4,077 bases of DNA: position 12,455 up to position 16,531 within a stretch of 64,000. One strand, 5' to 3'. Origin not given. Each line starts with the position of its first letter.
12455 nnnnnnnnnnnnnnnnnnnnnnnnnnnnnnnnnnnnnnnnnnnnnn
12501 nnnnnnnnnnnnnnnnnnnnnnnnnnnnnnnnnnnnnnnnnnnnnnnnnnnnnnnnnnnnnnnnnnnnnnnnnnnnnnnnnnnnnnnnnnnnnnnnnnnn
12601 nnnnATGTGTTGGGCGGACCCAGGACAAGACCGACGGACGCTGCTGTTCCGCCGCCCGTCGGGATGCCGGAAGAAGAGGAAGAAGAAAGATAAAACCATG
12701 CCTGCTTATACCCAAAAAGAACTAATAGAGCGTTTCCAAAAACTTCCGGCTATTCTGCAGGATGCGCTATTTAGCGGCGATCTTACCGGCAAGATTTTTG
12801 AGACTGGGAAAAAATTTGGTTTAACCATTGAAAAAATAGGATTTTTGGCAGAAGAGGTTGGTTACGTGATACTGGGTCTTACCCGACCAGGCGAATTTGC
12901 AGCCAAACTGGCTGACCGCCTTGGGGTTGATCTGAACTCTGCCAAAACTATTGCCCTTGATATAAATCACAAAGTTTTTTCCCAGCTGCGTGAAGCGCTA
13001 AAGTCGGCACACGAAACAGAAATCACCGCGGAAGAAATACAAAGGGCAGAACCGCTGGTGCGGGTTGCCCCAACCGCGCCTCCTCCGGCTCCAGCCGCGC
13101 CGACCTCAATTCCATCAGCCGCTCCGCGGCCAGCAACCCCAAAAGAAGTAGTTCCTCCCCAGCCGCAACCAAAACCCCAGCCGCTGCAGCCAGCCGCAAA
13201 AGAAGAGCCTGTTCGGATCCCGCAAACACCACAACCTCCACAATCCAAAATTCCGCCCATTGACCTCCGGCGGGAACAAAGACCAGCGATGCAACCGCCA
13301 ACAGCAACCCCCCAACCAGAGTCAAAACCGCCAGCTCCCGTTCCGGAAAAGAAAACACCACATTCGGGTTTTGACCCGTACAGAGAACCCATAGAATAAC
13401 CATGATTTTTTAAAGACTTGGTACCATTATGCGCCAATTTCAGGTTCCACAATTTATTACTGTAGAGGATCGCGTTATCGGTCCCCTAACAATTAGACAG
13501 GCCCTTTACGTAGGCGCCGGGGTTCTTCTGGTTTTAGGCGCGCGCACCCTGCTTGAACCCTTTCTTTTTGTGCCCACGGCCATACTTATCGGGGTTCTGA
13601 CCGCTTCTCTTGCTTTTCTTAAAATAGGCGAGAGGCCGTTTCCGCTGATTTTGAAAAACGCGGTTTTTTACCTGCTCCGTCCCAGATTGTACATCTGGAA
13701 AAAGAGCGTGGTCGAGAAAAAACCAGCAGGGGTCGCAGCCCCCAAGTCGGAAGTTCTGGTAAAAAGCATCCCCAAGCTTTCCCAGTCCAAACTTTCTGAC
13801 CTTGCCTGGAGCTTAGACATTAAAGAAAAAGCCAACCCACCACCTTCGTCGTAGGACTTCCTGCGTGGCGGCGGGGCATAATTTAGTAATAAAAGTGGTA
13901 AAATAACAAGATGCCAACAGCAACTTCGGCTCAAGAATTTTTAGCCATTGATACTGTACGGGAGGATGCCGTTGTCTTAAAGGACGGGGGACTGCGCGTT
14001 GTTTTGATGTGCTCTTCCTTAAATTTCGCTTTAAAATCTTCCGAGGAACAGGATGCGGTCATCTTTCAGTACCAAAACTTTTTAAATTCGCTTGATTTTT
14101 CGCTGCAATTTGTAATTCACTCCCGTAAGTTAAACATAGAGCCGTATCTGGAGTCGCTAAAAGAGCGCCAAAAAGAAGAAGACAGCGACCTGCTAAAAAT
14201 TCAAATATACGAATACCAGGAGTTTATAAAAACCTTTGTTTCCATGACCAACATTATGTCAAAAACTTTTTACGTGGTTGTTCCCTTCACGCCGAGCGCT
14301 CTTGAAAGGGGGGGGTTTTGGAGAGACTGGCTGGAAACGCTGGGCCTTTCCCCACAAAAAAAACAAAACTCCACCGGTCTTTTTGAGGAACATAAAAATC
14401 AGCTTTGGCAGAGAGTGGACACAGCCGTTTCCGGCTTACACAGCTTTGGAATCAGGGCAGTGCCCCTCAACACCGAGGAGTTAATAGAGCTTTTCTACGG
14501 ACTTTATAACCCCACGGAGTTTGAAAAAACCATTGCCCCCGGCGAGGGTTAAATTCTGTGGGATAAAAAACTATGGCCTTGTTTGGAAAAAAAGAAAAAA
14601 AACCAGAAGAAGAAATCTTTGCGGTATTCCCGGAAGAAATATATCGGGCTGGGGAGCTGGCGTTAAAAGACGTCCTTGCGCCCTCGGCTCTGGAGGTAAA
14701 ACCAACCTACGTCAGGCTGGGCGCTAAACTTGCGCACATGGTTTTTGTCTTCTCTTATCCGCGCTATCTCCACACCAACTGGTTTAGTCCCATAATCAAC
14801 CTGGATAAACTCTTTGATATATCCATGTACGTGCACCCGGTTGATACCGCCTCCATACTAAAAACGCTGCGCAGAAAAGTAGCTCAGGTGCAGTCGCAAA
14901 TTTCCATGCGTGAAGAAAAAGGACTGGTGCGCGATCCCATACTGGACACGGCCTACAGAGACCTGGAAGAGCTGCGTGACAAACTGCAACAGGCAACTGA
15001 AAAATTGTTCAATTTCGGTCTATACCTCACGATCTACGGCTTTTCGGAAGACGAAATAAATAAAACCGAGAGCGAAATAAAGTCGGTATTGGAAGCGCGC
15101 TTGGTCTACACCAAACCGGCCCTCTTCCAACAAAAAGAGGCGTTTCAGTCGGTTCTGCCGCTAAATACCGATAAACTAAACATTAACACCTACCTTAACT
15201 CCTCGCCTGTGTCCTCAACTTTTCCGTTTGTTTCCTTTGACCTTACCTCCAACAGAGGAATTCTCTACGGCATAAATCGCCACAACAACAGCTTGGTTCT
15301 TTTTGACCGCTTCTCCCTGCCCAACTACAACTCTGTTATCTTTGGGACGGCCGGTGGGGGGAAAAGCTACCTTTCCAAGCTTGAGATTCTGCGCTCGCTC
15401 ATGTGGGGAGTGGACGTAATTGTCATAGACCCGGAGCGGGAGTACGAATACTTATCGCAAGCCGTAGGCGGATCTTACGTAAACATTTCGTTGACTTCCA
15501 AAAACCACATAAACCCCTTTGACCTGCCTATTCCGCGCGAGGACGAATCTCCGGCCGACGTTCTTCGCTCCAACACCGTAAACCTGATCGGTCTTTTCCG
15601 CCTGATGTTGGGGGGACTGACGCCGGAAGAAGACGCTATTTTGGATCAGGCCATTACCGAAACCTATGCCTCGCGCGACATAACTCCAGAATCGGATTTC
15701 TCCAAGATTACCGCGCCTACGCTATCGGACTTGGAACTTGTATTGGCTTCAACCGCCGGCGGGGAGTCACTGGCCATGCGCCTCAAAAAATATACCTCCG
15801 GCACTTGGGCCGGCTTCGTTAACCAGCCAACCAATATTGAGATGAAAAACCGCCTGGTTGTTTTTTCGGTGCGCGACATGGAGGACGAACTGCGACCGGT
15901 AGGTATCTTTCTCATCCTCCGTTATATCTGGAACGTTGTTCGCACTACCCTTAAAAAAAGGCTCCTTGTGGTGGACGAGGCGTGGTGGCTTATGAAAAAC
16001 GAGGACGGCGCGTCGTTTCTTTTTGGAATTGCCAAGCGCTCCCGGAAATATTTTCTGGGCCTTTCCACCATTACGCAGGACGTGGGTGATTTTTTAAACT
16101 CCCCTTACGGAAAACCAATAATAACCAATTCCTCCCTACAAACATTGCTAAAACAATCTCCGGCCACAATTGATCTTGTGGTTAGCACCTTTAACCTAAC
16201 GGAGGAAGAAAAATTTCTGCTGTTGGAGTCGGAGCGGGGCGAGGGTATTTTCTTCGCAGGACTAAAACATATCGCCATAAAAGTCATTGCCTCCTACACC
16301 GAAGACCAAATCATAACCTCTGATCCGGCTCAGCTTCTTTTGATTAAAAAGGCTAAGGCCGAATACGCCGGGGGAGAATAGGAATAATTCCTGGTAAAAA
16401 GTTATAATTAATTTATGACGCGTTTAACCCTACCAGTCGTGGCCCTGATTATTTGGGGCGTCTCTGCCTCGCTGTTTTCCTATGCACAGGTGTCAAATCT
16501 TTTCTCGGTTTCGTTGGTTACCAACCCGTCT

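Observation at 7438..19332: Roughly 12-kb Gram-positive-type T4SS-like (conjugation/secretion) gene cluster in a CPR-like genome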

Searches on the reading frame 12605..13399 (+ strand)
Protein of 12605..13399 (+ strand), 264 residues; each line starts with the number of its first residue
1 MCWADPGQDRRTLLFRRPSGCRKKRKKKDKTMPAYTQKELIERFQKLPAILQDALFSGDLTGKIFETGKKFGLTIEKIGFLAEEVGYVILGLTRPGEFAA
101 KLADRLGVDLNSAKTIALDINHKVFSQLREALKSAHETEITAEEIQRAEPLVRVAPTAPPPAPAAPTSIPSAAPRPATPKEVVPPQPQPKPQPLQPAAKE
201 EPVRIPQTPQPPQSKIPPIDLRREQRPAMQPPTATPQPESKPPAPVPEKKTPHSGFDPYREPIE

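Call 5: search_protein_families(library=pfam, proteins=[window:12605-13399:+], max_evalue=0.1)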
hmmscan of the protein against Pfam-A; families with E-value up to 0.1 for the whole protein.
window:12605-13399:+ (264 aa): 0 families

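Call 6: search_protein_families(library=ncbifam, proteins=[window:12605-13399:+], max_evalue=0.1)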
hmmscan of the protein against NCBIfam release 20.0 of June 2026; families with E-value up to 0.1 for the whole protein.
window:12605-13399:+ (264 aa): 0 families

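Call 70: search_solved_structures(query=A8, max_evalue=0.5)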
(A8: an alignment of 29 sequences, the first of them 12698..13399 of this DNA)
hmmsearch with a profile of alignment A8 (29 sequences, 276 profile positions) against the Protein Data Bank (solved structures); distinct sequences matched with E-value up to 0.5: 0.

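Call 95: search_protein_families(library=pfam, alignment_id=A8, max_evalue=0.01)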
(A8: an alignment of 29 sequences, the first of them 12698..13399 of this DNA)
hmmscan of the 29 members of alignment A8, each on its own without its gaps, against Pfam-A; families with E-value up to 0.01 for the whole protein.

A. member 1, window:12698-13399:+ (233 aa): 0 families

B. families by the number of members that match (of 29 scanned): 1 family
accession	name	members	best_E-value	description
PF12666.12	PrgI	1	5.5e-10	PrgI family protein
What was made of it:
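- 12698..13399 (+): g4: cytoplasmic protein. It has a conserved ~100-aa N-domain, a Pro-rich linker of variable length, and a conserved C-terminal DPYREP motif. Function unknown. No Pfam or PDB match (calls 70, 95).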

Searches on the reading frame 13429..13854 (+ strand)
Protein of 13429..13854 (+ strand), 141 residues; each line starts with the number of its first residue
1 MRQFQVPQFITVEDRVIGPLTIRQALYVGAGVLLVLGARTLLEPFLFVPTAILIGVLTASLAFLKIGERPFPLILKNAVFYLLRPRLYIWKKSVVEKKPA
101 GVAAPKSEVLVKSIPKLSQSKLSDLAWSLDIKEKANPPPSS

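Call 5: search_protein_families(library=pfam, proteins=[window:13429-13854:+], max_evalue=0.1)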
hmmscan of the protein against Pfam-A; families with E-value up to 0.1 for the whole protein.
window:13429-13854:+ (141 aa): 1 family
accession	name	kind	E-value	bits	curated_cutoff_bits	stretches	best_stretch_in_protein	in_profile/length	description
PF12666.12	PrgI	-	8.2e-07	29.9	27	1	6-86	2-87/91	PrgI family protein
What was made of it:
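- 13429..13854 (+): g5: PrgI/VirB3-like two-helix membrane protein. PF12666, 29.9 bits > GA 27 (call 5).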

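Call 6: search_protein_families(library=ncbifam, proteins=[window:13429-13854:+], max_evalue=0.1)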
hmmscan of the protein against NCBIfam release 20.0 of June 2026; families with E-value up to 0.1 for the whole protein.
window:13429-13854:+ (141 aa): 0 families

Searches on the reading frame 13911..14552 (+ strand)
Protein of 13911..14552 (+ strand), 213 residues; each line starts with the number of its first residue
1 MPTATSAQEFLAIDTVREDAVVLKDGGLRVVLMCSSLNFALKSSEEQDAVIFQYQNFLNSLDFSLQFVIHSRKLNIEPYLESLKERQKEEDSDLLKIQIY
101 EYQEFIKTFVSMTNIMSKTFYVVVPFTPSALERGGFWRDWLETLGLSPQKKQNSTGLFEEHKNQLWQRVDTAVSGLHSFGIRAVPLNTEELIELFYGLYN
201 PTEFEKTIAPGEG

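Call 5: search_protein_families(library=pfam, proteins=[window:13911-14552:+], max_evalue=0.1)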
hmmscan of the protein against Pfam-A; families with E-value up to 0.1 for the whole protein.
window:13911-14552:+ (213 aa): 2 families
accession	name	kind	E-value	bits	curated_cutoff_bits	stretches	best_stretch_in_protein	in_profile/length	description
PF03135.19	CagE_TrbE_VirB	-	0.046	14.1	21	0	57-117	85-146/204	CagE, TrbE, VirB family, component of type IV transporter system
PF11130.14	TraC_F_IV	-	0.071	12.6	28.1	0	156-202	133-173/375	TraC protein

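Call 6: search_protein_families(library=ncbifam, proteins=[window:13911-14552:+], max_evalue=0.1)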
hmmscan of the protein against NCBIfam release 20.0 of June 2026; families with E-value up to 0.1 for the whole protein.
window:13911-14552:+ (213 aa): 3 families
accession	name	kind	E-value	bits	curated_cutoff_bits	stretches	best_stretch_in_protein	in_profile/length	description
NF045975.1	VirB4_plasma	equivalog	1.7e-10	39.3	590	1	16-124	113-233/894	Mbov_0397 family ICE element conjugal transfer ATPase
NF041427.1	TrsD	subfamily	1.2e-06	28.5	200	1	7-90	15-103/201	TrsD/TraD family conjugative transfer protein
NF045971.1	conju_CD1110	equivalog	0.0001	20.8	325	1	11-124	5-119/752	VirB4-like conjugal transfer ATPase, CD1110 family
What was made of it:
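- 13911..14552 (+): g6: TrsD-like protein, matching the N-terminal part of VirB4, encoded as a separate gene. NF045975 E 1.7e-10, NF041427 TrsD E 1.2e-6, NF045971 positions 5-119 (call 6).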

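Call 50: search_solved_structures(query=A6, max_evalue=1)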
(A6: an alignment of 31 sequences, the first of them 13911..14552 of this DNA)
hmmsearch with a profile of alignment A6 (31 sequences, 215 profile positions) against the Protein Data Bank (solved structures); distinct sequences matched with E-value up to 1: 3.
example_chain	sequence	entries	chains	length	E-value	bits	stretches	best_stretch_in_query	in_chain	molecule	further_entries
1b8g_A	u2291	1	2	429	0.69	12.6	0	139-185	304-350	PROTEIN (1-AMINOCYCLOPROPANE-1-CARBOXYLATE SYNTHASE)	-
1m4n_A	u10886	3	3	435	0.7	12.6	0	139-185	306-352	1-aminocyclopropane-1-carboxylate synthase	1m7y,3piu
1ynu_A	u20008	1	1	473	0.83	12.4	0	139-185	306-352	1-aminocyclopropane-1-carboxylate synthase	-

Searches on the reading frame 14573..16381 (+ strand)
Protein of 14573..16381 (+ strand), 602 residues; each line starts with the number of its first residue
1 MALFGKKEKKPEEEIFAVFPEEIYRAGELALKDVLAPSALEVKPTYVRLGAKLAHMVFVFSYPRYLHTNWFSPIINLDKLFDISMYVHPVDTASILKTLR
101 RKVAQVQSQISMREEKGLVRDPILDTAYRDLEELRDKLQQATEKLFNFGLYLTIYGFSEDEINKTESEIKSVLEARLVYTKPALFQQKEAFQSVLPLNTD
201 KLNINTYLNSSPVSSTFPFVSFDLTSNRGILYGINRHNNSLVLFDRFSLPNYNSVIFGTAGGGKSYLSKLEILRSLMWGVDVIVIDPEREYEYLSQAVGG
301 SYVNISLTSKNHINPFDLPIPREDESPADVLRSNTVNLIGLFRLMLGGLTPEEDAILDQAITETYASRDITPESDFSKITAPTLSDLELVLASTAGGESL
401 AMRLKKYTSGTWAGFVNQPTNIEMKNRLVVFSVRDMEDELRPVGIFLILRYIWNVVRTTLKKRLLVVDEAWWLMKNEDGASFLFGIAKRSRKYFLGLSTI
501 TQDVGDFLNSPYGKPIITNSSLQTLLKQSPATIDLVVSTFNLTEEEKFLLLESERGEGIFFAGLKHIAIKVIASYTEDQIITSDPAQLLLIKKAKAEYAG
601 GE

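Call 5: search_protein_families(library=pfam, proteins=[window:14573-16381:+], max_evalue=0.1)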
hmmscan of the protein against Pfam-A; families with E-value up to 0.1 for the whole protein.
window:14573-16381:+ (602 aa): 4 families
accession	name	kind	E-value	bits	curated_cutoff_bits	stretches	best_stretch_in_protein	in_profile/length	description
PF19044.6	P-loop_TraG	-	6.4e-21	74.9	25.8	1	250-553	28-345/413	TraG P-loop domain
PF12846.13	AAA_10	-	7.1e-09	35.6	27.5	1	251-309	21-82/362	AAA-like domain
PF01935.23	DUF87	-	5.5e-07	30.3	23.2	1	256-319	28-93/220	Helicase HerA, central domain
PF11130.14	TraC_F_IV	-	0.015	14.7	28.1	1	122-198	299-374/375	TraC protein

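Call 6: search_protein_families(library=ncbifam, proteins=[window:14573-16381:+], max_evalue=0.1)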
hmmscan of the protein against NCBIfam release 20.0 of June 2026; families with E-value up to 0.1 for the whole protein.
window:14573-16381:+ (602 aa): 15 families
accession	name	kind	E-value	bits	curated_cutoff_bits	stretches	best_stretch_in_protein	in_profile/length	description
NF045971.1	conju_CD1110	equivalog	3.9e-105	352.8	325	1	21-567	178-732/752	VirB4-like conjugal transfer ATPase, CD1110 family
NF045975.1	VirB4_plasma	equivalog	1.9e-77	260.8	590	1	29-581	293-893/894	Mbov_0397 family ICE element conjugal transfer ATPase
TIGR02746.1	TraC-F-type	equivalog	3e-52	177.6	567.05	1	68-537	242-718/800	type IV secretion system protein TraC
TIGR00929.1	VirB4_CagE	subfamily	3.4e-32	111.6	643.1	1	70-550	258-724/792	VirB4 family type IV secretion/conjugal transfer ATPase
NF010278.0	PRK13721.1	subfamily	1.8e-15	55.9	1177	1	125-532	342-765/874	type IV secretion system protein TraC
TIGR03783.1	Bac_Flav_CT_G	subfamily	1.5e-11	42.9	261.55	1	406-551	606-758/829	TraG family conjugative transposon ATPase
NF041017.1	DNA_import_CedB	equivalog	1.7e-11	43.5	700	2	71-286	102-311/590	DNA import protein CedB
NF010473.0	PRK13898.1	equivalog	5.5e-08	31.3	1050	1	254-560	450-741/801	type IV secretion system ATPase VirB4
NF053655.1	CedD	equivalog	0.00023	20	600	0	256-295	226-265/527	DNA-translocating ATPase CedD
NF052333.1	ATPase_TcpF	exception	0.00059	17.8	1100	1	82-292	283-503/813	conjugal transfer ATPase TcpF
NF010427.0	PRK13853.1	equivalog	0.0011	17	957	1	254-546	429-712/789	type IV secretion system protein VirB4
NF010447.0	PRK13873.1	equivalog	0.0031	15.5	1020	1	255-532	445-708/815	conjugal transfer protein TrbE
NF042935.1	SCO6880_fam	subfamily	0.024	13.6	60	1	84-197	364-475/477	SCO6880 family protein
NF038214.1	IS21_help_AAA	equivalog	0.069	12.8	200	0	456-488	146-178/232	IS21-like element helper ATPase IstB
TIGR03743.1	SXT_TraD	subfamily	0.099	11.1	366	0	253-294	177-218/636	conjugative transfer system coupling protein TraD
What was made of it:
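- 14573..16381 (+): g7: VirB4 ATPase (middle and C-terminal parts), MPF_FATA type. NF045971, 352.8 bits > 325, model positions 178-732 of 752 (call 6).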

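Call 7: find_encoding_contigs(protein=window:14573-16381:+, flank=10000, max_places=4)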
Protein window:14573-16381:+ (602 aa): 2 contigs read that carry it; 1 place shown.
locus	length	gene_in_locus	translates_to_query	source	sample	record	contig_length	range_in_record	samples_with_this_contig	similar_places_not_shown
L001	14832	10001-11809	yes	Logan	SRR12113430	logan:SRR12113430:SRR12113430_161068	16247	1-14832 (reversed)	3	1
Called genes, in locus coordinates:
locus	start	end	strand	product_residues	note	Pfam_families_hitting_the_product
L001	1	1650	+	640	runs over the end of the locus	PF00580:UvrD-helicase, PF13245:AAA_19, PF13604:AAA_30 (faint), PF01443:Viral_helicase1 (faint), PF13087:AAA_12 (faint), PF13361:UvrD_C, PF13538:UvrD_C_2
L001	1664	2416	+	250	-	PF00398:RrnaAD, PF01135:PCMT (weak), PF13649:Methyltransf_25 (weak)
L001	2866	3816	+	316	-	PF18884:TSP3_bac (faint)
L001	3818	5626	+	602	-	-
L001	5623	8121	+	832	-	-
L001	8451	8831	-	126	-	-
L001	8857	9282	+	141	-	PF12666:PrgI (weak)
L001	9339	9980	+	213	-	PF26593:TraC-like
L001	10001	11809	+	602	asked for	PF19044:P-loop_TraG, PF01935:DUF87 (weak), PF12846:AAA_10 (faint)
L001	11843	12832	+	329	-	-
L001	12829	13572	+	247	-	PF18895:T4SS_pilin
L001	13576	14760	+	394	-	-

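Call 10: find_related_loci(query=window:14573-16381:+, collection=genome_contigs, flank=10000)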
Query window:14573-16381:+ (602 aa) in genome_contigs; peptide patterns used: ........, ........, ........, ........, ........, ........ (x = any residue, [..] = any of these).
600 stretches matched a pattern (row limit reached: there are more); 286 encode a relative of the query (tblastn E <= 1e-3); the best 80 are kept; 80 distinct loci.
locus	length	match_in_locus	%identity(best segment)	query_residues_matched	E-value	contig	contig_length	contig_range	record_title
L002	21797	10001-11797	86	1-599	0e+0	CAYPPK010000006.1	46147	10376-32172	MAG TPA_asm: uncultured Candidatus Saccharibacteria bacterium isolate binchicken_co251_1000 genome assembly, contig: NOD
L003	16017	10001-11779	88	6-598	0e+0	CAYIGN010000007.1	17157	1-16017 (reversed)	MAG TPA_asm: uncultured Candidatus Saccharibacteria bacterium isolate ERP119705_co24_1044 genome assembly, contig: NODE_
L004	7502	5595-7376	88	6-599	0e+0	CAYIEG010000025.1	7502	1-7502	MAG TPA_asm: uncultured Candidatus Saccharibacteria bacterium isolate ERP119705_co19_18 genome assembly, contig: NODE_12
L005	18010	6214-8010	85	1-599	0e+0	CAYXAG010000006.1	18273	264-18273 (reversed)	MAG TPA_asm: uncultured Candidatus Saccharibacteria bacterium isolate SRP269290_co5_1 genome assembly, contig: NODE_814_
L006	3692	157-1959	85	1-602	0e+0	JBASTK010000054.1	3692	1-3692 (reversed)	MAG: Candidatus Sungiibacteriota bacterium isolate MFD03232_ilm_asm_bin45 k127_188468, whole genome shotgun sequence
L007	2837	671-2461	86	1-597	0e+0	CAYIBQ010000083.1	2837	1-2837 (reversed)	MAG TPA_asm: uncultured Candidatus Saccharibacteria bacterium isolate ERP119705_co1_646 genome assembly, contig: NODE_78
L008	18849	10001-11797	87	1-599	0e+0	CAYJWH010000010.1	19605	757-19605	MAG TPA_asm: uncultured Candidatus Saccharibacteria bacterium isolate ERP125453_co1_479 genome assembly, contig: NODE_27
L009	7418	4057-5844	86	1-597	0e+0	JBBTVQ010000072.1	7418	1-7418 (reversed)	MAG: Patescibacteria group bacterium isolate H51-bin042_1 H51_bin042_1_000000000072, whole genome shotgun sequence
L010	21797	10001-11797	84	1-598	0e+0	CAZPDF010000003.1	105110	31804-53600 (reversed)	MAG TPA_asm: uncultured Candidatus Saccharibacteria bacterium isolate SRP178908_co1_311 genome assembly, contig: NODE_74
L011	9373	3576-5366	84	1-599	0e+0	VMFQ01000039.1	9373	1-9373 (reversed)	MAG: Parcubacteria group bacterium Gr01-1014_33 G01um101433_scaffold_3421, whole genome shotgun sequence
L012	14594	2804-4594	82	1-598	0e+0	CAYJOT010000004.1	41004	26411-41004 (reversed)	MAG TPA_asm: uncultured Candidatus Saccharibacteria bacterium isolate ERP125453_co1_108 genome assembly, contig: NODE_72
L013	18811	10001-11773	84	1-592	0e+0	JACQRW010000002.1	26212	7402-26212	MAG: Candidatus Sungiibacteriota bacterium isolate NC_groundwater_1369_Ag_S-0.2um_49_53 S_p2_S4_coassembly_k141_236955,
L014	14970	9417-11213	81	1-599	0e+0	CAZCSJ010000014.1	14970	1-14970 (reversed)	MAG TPA_asm: uncultured Candidatus Saccharibacteria bacterium isolate SRP178908_co1_167 genome assembly, contig: NODE_26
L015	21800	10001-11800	81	1-598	0e+0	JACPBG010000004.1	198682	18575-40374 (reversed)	MAG: Candidatus Sungiibacteriota bacterium isolate NC_groundwater_251_Ag_S-0.2um_45_46 S5_GD2017_2_S2_scaffold_205, whol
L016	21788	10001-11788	84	4-599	0e+0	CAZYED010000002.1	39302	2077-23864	MAG TPA_asm: uncultured Candidatus Saccharibacteria bacterium isolate SRP269290_co4_70 genome assembly, contig: NODE_390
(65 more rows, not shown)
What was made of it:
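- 14573..16381 (+): 66-88% identical in 80 species (call 10).
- On Patescibacteria-clade T4SS (MPF_FATA-derived): The protein is 66-88% identical to VirB4 of 80 Paceibacteria species (call 10), which implies clade membership.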

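Call 48: search_solved_structures(query=window:14573-16381:+, max_evalue=0.001)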
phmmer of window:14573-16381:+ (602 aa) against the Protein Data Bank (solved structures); distinct sequences matched with E-value up to 0.001: 3.
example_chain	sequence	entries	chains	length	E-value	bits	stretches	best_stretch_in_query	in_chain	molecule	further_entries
4ag5_A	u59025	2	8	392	2.8e-44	155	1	227-582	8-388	TYPE IV SECRETORY PATHWAY VIRB4 COMPONENTS-LIKE PROTEIN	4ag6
7o41_A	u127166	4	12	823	0.0007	21.6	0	252-548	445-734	TrwK protein | Type IV secretion system protein virB4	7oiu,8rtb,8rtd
7o43_A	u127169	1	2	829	0.00071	21.6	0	252-548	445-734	TrwK protein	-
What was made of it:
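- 14573..16381 (+): 4ag5, E 2.8e-44 (call 48).
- On Patescibacteria-clade T4SS (MPF_FATA-derived): 4ag5 E 2.8e-44 against TrwK E 7e-4 (call 48).
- Checked: VirB4: NF045971, 352.8 bits against a cut-off of 325 (call 6); best solved relative 4ag5, a Gram-positive VirB4, E 2.8e-44 (call 48).
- Core families pass curated thresholds (calls 5, 6, 48).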
